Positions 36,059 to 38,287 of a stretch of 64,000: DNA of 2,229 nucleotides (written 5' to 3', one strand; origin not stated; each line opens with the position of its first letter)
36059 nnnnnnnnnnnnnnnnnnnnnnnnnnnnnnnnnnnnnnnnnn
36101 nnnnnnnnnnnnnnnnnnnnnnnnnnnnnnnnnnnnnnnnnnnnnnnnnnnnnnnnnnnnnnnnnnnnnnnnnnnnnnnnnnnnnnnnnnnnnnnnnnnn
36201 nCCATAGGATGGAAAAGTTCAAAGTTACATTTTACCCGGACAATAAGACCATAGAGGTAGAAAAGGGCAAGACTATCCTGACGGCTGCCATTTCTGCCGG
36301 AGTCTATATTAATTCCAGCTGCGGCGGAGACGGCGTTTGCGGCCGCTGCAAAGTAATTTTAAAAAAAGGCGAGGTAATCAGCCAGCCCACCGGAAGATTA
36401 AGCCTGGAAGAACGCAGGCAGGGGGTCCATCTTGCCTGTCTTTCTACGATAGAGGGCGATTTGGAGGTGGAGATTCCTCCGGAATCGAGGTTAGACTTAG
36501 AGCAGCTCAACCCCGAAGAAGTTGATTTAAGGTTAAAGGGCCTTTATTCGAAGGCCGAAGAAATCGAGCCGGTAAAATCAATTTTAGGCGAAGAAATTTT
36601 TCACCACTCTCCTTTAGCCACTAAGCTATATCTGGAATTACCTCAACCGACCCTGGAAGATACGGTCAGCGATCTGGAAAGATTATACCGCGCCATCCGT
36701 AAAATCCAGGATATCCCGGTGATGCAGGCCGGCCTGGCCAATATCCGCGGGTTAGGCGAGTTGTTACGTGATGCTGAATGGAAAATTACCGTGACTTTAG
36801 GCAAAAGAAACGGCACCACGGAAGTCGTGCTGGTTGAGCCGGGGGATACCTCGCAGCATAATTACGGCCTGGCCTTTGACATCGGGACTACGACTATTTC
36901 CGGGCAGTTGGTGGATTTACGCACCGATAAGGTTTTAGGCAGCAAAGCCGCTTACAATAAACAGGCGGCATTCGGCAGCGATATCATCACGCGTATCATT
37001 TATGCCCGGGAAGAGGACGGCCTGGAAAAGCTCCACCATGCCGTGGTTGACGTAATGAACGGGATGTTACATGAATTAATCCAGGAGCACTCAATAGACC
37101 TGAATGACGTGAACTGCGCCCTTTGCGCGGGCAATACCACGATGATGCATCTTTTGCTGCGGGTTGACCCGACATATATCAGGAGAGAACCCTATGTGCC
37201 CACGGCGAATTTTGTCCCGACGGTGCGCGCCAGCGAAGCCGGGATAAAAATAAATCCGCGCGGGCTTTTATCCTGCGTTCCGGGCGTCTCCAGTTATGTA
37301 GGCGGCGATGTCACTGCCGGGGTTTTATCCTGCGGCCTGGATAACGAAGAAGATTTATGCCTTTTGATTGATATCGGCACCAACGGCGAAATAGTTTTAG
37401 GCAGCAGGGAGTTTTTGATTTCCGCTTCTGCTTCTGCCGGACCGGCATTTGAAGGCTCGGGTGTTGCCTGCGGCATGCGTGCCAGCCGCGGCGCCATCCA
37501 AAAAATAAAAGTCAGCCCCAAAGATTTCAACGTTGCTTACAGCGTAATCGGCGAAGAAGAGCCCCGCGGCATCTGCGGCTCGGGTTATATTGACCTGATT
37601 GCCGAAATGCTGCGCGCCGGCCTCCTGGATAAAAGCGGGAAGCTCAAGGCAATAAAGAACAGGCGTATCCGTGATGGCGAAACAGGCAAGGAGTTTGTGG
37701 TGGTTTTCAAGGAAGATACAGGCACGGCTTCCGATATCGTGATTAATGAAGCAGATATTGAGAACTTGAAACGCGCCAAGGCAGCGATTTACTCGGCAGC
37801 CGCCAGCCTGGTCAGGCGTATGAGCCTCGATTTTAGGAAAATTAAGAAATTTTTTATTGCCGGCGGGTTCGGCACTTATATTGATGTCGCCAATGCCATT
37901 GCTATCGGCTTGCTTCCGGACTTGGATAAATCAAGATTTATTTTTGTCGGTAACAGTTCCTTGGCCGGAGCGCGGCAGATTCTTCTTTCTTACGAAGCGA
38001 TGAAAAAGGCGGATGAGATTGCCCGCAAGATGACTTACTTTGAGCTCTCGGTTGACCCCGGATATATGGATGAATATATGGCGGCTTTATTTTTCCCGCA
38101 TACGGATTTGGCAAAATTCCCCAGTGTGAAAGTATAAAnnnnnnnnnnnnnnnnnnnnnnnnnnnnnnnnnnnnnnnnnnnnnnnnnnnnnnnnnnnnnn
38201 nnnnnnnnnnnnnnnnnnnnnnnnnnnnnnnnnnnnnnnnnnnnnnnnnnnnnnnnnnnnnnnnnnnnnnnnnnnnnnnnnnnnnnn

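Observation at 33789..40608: Methyl-branch Wood-Ljungdahl module (AcsC-RACo-CooC-AcsD-AcsE) without CODH/ACS, preceded by a LarB-like carboxylase and an FmdE-domain protein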

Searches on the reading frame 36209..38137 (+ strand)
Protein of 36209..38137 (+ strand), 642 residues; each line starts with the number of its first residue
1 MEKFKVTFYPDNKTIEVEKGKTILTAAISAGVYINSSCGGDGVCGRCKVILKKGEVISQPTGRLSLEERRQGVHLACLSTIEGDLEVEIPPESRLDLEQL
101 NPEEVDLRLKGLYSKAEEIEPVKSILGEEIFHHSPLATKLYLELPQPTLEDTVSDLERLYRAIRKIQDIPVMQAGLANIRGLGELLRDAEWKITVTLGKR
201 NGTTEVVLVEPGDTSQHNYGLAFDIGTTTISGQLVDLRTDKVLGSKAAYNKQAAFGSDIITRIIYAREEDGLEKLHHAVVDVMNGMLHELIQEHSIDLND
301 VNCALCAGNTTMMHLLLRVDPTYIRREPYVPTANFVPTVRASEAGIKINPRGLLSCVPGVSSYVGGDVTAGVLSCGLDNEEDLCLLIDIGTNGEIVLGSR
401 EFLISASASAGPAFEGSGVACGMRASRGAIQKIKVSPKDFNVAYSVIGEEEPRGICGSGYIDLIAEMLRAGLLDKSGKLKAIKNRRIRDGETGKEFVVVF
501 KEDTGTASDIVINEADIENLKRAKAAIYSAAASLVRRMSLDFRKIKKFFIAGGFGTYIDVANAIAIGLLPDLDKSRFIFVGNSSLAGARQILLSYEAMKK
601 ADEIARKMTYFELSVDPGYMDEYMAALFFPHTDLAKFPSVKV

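Call 3: search_protein_families(library=pfam, proteins=[window:36209-38137:+])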
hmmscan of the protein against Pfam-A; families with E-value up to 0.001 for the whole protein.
window:36209-38137:+ (642 aa): 5 families
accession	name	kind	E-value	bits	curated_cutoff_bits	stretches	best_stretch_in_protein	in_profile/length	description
PF14574.11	RACo_C_ter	-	6.3e-102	340.5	27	1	383-641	2-261/261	C-terminal domain of RACo the ASKHA domain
PF17651.6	Raco_middle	-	9.3e-58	194.9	26.8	1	219-379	1-162/163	RACo middle region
PF17650.6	RACo_linker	-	1.4e-19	70.1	26.2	1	130-216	5-86/86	RACo linker region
PF00111.32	Fer2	-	4.7e-12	46.1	21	1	10-81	5-76/77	2Fe-2S iron-sulfur cluster binding domain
PF13510.11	Fer2_4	-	1.1e-05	25.8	22.8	1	5-50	3-57/82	2Fe-2S iron-sulfur cluster binding domain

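Call 5: search_protein_families(library=ncbifam, proteins=[window:36209-38137:+])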
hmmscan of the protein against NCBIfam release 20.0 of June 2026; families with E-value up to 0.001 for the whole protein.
window:36209-38137:+ (642 aa): 12 families
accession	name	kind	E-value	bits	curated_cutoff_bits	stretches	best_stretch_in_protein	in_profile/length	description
NF040756.1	corr_regen_AcsV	exception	7.6e-203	675.4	800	1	5-638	1-632/632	corrinoid activation/regeneration protein AcsV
TIGR04270.1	Rama_corrin_act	subfamily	8.9e-34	116.7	500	1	219-610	1-395/534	methylamine methyltransferase corrinoid protein reductive activase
TIGR01941.1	nqrF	equivalog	6.6e-14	51.6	295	1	11-92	40-123/405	NADH:ubiquinone reductase (Na(+)-transporting) subunit F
NF058606.1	GlBtMonoRdsGbcB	equivalog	8.4e-13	47.9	500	1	2-88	276-361/362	glycine betaine monooxygenase reductase subunit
NF007964.0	PRK10684.1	equivalog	6.7e-08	31.8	383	1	3-87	249-332/333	NADH oxidoreductase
NF004317.0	PRK05713.1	equivalog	6.6e-07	28.9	338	1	12-89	8-84/312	iron-sulfur-binding ferredoxin reductase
NF040810.1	BenC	equivalog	1.4e-06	27.8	430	1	13-94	13-96/333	benzoate 1,2-dioxygenase electron transfer component BenC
TIGR02007.1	fdx_isc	equivalog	2.3e-06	27.7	132.1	1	7-54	10-57/110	ISC system 2Fe-2S type ferredoxin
TIGR02008.1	fdx_plant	subfamily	5e-06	26.2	81.15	1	3-92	2-93/97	ferredoxin [2Fe-2S]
NF041393.1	Frdxn_Halo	equivalog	1.9e-05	24.5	150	1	13-84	38-109/128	ferredoxin Fer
NF045803.1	MethMoxFADbindMmoC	equivalog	6e-05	22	500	1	14-91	15-93/343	aromatic/alkene monooxygenase hydroxylase FAD-binding subunit MmoC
NF007985.1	PRK10713.1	equivalog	0.00081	18.9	75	0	12-89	7-81/81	class I ribonucleotide reductase maintenance protein YfaE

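Call 10: find_related_loci(query=window:36209-38137:+, collection=genome_contigs, flank=10000)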
Query window:36209-38137:+ (642 aa) in genome_contigs; peptide patterns used: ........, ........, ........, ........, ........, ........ (x = any residue, [..] = any of these).
145 stretches matched a pattern; 104 encode a relative of the query (tblastn E <= 1e-3); the best 80 are kept; 80 distinct loci.
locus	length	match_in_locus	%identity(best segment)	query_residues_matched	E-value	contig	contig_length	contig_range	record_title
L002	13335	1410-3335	81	1-642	0e+0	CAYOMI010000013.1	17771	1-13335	MAG TPA_asm: uncultured Planctomycetales bacterium isolate SRP098346_co1_93 genome assembly, contig: NODE_3248_length_17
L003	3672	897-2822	81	1-642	0e+0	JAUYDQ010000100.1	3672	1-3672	MAG: Candidatus Omnitrophota bacterium isolate C20_metabat.bin.43 C20_k141_130619, whole genome shotgun sequence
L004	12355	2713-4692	78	1-641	0e+0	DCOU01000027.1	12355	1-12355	MAG TPA_asm: Candidatus Omnitrophica bacterium UBA1562 UBA1562_contig_19836, whole genome shotgun sequence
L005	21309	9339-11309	79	1-641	0e+0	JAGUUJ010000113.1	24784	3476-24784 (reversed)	MAG: Candidatus Omnitrophota bacterium isolate DeMMO5_9 c_000000014319, whole genome shotgun sequence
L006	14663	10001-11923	78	1-641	0e+0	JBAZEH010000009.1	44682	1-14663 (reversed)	MAG: Candidatus Omnitrophota bacterium isolate SO_2017_LW3_121 NODE_1849_length_44682_cov_2.057098_LW162_2017, whole gen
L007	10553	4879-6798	77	1-640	0e+0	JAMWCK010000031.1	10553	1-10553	MAG: Candidatus Omnitrophota bacterium isolate QZM4_1.bins.76.Tibet NODE_18709_length_10553_cov_2.420487, whole genome s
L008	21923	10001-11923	78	1-641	0e+0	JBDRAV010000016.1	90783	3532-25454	MAG: Candidatus Omnitrophota bacterium isolate MEGAHIT-group-1.1018 k141_3383292, whole genome shotgun sequence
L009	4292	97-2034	76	1-641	0e+0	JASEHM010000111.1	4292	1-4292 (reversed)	MAG: Candidatus Omnitrophota bacterium isolate Yes70-23 NODE_111_length_4292_cov_7.518999, whole genome shotgun sequence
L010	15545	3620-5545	76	1-642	0e+0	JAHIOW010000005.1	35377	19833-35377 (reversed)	MAG: Candidatus Omnitrophota bacterium isolate KR13_S3.mb.28 KR13_S3.mb.28_k141_32889, whole genome shotgun sequence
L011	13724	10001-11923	76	1-642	0e+0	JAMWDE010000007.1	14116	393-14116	MAG: Candidatus Omnitrophota bacterium isolate QZM4_2.bins.442.Tibet NODE_16864_length_14116_cov_0.923440, whole genome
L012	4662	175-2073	77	1-641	0e+0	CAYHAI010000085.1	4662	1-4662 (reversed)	MAG TPA_asm: uncultured Planctomycetales bacterium isolate ERP119294_co2_437 genome assembly, contig: k141_2128004, whol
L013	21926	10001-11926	75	1-642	0e+0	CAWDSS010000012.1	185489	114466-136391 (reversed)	MAG: Candidatus Omnitrophota bacterium isolate MFD03726.bin.2.139 genome assembly, contig: contig_60450, whole genome sh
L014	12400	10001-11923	73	1-641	0e+0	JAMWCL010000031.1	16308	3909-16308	MAG: Candidatus Omnitrophota bacterium isolate QZM4_1.bins.77.Tibet NODE_9869_length_16308_cov_3.505222, whole genome sh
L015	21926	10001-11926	74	1-642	0e+0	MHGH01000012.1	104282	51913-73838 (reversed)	MAG: Omnitrophica WOR_2 bacterium RBG_13_41_10 RBG_13_scaffold_40, whole genome shotgun sequence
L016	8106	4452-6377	73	1-642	0e+0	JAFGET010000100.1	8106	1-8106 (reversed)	MAG: Candidatus Omnitrophota bacterium isolate Zod_Metabat.1253 k87_7295905, whole genome shotgun sequence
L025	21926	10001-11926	70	1-640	0e+0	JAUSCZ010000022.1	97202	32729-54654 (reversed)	MAG: Candidatus Omnitrophota bacterium isolate E14_concoct.bin.43 E14_k141_1281021, whole genome shotgun sequence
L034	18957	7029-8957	72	1-642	0e+0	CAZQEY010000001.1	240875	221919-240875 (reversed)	MAG TPA_asm: uncultured Planctomycetales bacterium isolate binchicken_co178_242 genome assembly, contig: NODE_78_length_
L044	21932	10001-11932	67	1-642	0e+0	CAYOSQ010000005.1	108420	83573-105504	MAG TPA_asm: uncultured Planctomycetia bacterium isolate SRP077602_co2_125 genome assembly, contig: NODE_217_length_1084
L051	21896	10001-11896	67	1-641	0e+0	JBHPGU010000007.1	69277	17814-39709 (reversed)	Candidatus Omnitrophota bacterium isolate SAG AM-311-N09 NODE_7_length_69277_cov_30.380919, whole genome shotgun sequenc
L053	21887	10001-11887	68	1-642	0e+0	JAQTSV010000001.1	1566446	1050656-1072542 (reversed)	MAG: Candidatus Omnitrophota bacterium isolate STB_25 NODE_1_length_1566446_cov_7.163386_Sandtown_B, whole genome shotgu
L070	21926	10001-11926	63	1-641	0e+0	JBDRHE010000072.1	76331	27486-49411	MAG: Candidatus Omnitrophota bacterium isolate MEGAHIT-group-1.488 k141_5897435, whole genome shotgun sequence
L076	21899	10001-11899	57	1-640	0e+0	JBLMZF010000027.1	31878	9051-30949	MAG: Deltaproteobacteria bacterium isolate MAG210 PRJNA951521_bin66_renamed_26, whole genome shotgun sequence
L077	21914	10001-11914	56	1-639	0e+0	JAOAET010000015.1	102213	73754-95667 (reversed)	MAG: Candidatus Omnitrophota bacterium isolate SKW267 k141_1382584, whole genome shotgun sequence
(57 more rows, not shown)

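Call 21: search_protein_families(library=pfam, proteins=[L053:7534-8664:+, L034:10597-12414:+, L034:9914-10600:+, L034:12418-13176:+, L034:14486-15592:+, L076:19518-21146:+, L076:14482-15741:+, L076:16527-17825:+, L076:224-1483:+, L076:3762-5030:+])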
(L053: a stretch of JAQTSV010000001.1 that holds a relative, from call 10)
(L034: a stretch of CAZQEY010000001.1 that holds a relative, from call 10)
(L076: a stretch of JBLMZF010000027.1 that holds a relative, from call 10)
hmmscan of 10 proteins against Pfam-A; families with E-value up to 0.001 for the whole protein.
L053:7534-8664:+ (376 aa): 1 family
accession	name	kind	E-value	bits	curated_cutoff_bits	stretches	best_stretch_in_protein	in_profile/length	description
PF01969.22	Ni_insertion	-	3e-96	323.3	22.1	1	4-368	1-374/375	Nickel insertion protein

L034:10597-12414:+ (605 aa): 2 families
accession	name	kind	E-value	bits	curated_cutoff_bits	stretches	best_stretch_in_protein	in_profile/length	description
PF07228.17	SpoIIE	-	2.6e-43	148.6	25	1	414-604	2-191/192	Stage II sporulation protein E (SpoIIE)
PF05226.16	CHASE2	-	3.2e-35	122.4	26.3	1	23-292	4-253/257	CHASE2 domain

L034:9914-10600:+ (228 aa): 4 families
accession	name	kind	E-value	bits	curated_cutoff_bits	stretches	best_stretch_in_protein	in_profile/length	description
PF01740.26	STAS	-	1.8e-20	73.1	22.6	1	3-106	2-106/106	STAS domain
PF13581.12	HATPase_c_2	-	2.4e-18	66.8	27.4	1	119-226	2-127/127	Histidine kinase-like ATPase domain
PF13466.11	STAS_2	-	1.4e-12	48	29.2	1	14-93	1-79/80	STAS domain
PF02518.31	HATPase_c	-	0.00014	22.7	26.4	1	147-200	5-55/111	Histidine kinase-, DNA gyrase B-, and HSP90-like ATPase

L034:12418-13176:+ (252 aa): 1 family
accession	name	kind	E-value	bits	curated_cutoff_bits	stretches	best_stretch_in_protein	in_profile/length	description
PF04773.18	FecR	-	1.1e-06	29.4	24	1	88-162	19-93/97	FecR protein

L034:14486-15592:+ (368 aa): 5 families
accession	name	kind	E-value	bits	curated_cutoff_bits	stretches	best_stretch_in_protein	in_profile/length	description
PF13487.12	HD_5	-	9.2e-45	152.9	27.2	1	182-345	4-170/170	HD domain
PF01966.28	HD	-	1.3e-20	74.3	22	1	193-313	2-115/116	HD domain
PF01590.32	GAF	-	1.3e-08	35.9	22.4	1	30-161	5-133/133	GAF domain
PF13185.12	GAF_2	-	4.1e-08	34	28.6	1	25-161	2-135/136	GAF domain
PF13492.12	GAF_3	-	5.5e-07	30.5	27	1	32-162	7-128/129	GAF domain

L076:19518-21146:+ (542 aa): 4 families
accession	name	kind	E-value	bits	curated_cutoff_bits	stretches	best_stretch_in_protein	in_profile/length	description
PF05746.21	DALR_1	-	1.8e-31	109.1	22.3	1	425-542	1-117/117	DALR anticodon binding domain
PF00750.26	tRNA-synt_1d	-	1.4e-25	90.4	23.3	1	121-388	20-298/349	tRNA synthetases class I (R), catalytic domain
PF03485.21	Arg_tRNA_synt_N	-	1.4e-12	48.5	21.5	1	7-93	2-85/85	Arginyl tRNA synthetase N terminal domain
PF09334.17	tRNA-synt_1g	-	1.8e-05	24.1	20.1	0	180-284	26-124/391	tRNA synthetases class I (M)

L076:14482-15741:+ (419 aa): 1 family
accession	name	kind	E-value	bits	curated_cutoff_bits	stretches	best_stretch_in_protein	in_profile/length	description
PF00291.31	PALP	-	1.5e-40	139.8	35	1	78-402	4-295/295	Pyridoxal-phosphate dependent enzyme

L076:16527-17825:+ (432 aa): 2 families
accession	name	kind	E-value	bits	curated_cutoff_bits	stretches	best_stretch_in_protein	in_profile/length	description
PF05193.26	Peptidase_M16_C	-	9.1e-40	136.9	23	1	178-351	2-179/181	Peptidase M16 inactive domain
PF00675.25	Peptidase_M16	-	2.6e-35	121.9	22.3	1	32-171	9-148/149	Insulinase (Peptidase family M16)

L076:224-1483:+ (419 aa): 3 families
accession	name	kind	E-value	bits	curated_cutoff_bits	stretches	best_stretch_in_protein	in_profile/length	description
PF07497.18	Rho_RNA_bind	-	2e-34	117.7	27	1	56-129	2-73/73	Rho termination factor, RNA-binding domain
PF00006.31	ATP-synt_ab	-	3.5e-29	102.4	29.5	1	160-364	2-211/213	ATP synthase alpha/beta family, nucleotide-binding domain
PF07498.18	Rho_N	-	1.1e-15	57.7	24.9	1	9-51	2-43/43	Rho termination factor, N-terminal domain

L076:3762-5030:+ (422 aa): 1 family
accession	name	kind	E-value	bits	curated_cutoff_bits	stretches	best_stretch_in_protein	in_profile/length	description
PF00275.25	EPSP_synthase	-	3.1e-109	365.9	22.8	1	7-409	2-417/417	EPSP synthase (3-phosphoshikimate 1-carboxyvinyltransferase)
